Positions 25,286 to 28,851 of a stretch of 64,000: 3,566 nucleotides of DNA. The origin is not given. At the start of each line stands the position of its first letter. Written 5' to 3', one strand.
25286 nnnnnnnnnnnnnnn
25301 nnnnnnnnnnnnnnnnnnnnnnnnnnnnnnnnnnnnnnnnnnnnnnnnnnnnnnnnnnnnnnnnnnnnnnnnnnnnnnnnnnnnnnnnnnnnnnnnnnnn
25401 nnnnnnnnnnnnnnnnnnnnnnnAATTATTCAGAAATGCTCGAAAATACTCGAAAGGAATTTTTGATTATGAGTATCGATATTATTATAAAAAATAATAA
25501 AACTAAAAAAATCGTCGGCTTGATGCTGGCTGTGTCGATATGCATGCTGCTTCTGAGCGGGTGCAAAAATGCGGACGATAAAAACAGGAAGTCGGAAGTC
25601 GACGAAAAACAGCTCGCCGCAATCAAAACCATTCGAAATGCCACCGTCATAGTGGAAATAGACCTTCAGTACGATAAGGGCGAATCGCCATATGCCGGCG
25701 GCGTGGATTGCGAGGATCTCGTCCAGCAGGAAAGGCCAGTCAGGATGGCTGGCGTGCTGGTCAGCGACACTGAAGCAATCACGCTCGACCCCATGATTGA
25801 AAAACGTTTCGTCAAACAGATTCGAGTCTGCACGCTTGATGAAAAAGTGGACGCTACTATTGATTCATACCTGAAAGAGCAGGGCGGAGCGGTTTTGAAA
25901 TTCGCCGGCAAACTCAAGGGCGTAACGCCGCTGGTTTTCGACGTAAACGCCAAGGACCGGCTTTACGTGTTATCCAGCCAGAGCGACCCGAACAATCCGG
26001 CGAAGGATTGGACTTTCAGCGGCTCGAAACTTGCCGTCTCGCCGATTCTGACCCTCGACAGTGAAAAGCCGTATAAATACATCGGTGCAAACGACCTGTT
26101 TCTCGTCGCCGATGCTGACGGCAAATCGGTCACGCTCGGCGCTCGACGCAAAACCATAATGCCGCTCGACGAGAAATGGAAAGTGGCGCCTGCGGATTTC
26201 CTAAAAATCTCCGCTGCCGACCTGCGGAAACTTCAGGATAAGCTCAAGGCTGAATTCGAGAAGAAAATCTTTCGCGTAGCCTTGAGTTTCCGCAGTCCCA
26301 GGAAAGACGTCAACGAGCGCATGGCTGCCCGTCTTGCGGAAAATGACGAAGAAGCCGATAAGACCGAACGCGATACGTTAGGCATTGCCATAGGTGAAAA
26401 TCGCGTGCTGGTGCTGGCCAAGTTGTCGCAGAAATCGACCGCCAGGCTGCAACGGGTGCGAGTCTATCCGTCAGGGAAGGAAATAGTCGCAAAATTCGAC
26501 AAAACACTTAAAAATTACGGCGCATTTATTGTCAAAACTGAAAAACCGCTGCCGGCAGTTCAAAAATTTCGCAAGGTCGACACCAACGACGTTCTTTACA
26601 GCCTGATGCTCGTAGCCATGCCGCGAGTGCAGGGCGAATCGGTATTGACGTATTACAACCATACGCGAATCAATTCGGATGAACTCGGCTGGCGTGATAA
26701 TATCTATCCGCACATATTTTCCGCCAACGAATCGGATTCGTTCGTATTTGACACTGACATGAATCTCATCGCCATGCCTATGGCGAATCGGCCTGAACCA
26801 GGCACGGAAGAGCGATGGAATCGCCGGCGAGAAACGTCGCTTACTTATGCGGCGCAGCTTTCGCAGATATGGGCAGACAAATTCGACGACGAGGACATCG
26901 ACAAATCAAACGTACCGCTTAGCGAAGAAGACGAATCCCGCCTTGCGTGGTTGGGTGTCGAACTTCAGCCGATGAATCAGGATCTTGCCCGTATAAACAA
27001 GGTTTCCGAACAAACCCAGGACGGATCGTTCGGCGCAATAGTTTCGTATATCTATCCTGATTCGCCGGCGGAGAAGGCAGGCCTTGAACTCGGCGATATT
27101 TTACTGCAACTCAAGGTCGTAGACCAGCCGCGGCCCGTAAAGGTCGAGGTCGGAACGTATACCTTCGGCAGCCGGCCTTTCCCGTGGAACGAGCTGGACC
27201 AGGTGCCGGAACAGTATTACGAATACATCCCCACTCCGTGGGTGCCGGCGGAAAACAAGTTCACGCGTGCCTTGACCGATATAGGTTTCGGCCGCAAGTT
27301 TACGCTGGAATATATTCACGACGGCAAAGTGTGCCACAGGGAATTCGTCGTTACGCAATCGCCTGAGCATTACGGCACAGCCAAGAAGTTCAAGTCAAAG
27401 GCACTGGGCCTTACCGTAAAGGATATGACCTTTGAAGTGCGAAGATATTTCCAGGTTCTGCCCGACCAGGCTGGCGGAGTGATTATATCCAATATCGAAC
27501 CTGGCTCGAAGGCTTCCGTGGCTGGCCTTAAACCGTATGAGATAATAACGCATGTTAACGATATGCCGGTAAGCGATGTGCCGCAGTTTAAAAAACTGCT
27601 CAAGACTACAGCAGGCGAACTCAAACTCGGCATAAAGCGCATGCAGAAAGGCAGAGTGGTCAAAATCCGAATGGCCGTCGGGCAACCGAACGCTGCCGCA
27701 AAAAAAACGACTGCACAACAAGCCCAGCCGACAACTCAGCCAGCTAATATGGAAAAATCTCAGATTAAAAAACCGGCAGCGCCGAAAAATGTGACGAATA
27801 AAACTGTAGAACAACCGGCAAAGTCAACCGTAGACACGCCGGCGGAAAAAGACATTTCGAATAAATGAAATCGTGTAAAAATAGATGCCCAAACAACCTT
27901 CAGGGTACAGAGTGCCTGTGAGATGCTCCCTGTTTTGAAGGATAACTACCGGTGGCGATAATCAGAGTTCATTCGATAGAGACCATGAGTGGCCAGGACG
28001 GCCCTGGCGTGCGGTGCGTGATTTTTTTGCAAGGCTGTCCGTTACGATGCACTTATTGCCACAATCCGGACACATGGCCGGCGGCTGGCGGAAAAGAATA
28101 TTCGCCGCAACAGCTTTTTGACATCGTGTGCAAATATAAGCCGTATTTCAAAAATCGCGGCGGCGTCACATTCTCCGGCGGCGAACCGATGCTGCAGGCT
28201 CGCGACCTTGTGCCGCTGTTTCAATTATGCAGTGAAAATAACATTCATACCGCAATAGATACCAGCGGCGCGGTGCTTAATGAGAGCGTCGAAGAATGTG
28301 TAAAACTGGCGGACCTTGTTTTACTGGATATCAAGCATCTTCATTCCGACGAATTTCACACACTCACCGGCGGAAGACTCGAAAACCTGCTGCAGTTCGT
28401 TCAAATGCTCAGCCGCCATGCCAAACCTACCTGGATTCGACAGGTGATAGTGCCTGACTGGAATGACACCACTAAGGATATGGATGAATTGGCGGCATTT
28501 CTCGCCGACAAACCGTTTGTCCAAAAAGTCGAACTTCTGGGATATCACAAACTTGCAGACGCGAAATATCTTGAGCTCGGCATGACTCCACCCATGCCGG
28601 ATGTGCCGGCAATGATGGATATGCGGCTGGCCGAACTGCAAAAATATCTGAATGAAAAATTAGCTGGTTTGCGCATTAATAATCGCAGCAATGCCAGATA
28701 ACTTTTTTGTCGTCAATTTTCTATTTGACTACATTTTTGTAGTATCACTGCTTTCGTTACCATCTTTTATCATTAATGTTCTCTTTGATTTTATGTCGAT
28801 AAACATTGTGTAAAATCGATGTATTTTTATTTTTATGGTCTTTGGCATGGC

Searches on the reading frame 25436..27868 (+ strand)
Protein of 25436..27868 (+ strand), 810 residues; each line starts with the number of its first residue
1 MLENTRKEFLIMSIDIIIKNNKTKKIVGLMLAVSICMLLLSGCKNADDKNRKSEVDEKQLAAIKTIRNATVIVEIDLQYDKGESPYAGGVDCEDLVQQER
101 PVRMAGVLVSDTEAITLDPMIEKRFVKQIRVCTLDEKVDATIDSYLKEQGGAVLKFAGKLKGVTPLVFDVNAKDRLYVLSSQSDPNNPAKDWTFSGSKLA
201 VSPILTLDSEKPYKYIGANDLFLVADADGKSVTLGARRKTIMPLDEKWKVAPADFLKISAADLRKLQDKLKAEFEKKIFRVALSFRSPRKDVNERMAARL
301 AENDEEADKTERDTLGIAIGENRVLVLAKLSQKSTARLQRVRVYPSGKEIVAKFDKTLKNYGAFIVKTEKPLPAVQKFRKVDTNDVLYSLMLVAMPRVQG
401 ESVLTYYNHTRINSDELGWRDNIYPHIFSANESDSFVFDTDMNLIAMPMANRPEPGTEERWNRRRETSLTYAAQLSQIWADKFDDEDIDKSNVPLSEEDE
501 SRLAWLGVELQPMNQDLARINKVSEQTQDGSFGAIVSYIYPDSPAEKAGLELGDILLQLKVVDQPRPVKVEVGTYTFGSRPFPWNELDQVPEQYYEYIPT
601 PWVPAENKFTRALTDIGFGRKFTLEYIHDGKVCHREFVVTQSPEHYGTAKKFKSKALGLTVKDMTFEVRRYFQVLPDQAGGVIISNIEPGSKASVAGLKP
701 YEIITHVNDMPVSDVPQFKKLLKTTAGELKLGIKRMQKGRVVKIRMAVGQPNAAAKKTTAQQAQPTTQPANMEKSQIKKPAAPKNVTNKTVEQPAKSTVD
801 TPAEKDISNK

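Call 50: search_protein_families(library=pfam, proteins=[window:25436-27868:+], max_evalue=0.00001)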
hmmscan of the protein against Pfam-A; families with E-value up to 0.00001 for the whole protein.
window:25436-27868:+ (810 aa): 3 families
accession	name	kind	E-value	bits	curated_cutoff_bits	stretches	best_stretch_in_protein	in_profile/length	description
PF17820.7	PDZ_6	-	6.9e-15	55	27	1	683-729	1-47/54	PDZ domain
PF13180.12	PDZ_2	-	3.8e-10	40.3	27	0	677-738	9-72/80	PDZ domain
PF00595.29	PDZ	-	3.9e-10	40.4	23.2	0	654-733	9-80/81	PDZ domain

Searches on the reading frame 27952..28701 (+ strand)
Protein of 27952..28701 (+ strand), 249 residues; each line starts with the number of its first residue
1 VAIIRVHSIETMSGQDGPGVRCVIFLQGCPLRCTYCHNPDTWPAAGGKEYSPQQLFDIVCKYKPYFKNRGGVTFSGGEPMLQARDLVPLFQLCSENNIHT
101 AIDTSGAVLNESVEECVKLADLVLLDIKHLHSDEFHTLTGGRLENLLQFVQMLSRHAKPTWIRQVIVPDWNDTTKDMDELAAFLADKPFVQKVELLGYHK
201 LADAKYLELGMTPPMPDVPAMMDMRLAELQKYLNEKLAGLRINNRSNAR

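Call 50: search_protein_families(library=pfam, proteins=[window:27952-28701:+], max_evalue=0.00001)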
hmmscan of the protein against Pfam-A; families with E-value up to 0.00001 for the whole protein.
window:27952-28701:+ (249 aa): 2 families
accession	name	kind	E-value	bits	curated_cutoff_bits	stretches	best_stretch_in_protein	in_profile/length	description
PF13353.11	Fer4_12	-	5.9e-21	75.6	22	1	16-133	2-121/137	4Fe-4S single cluster domain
PF04055.27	Radical_SAM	-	6e-21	75.8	29.5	1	23-179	1-164/166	Radical SAM superfamily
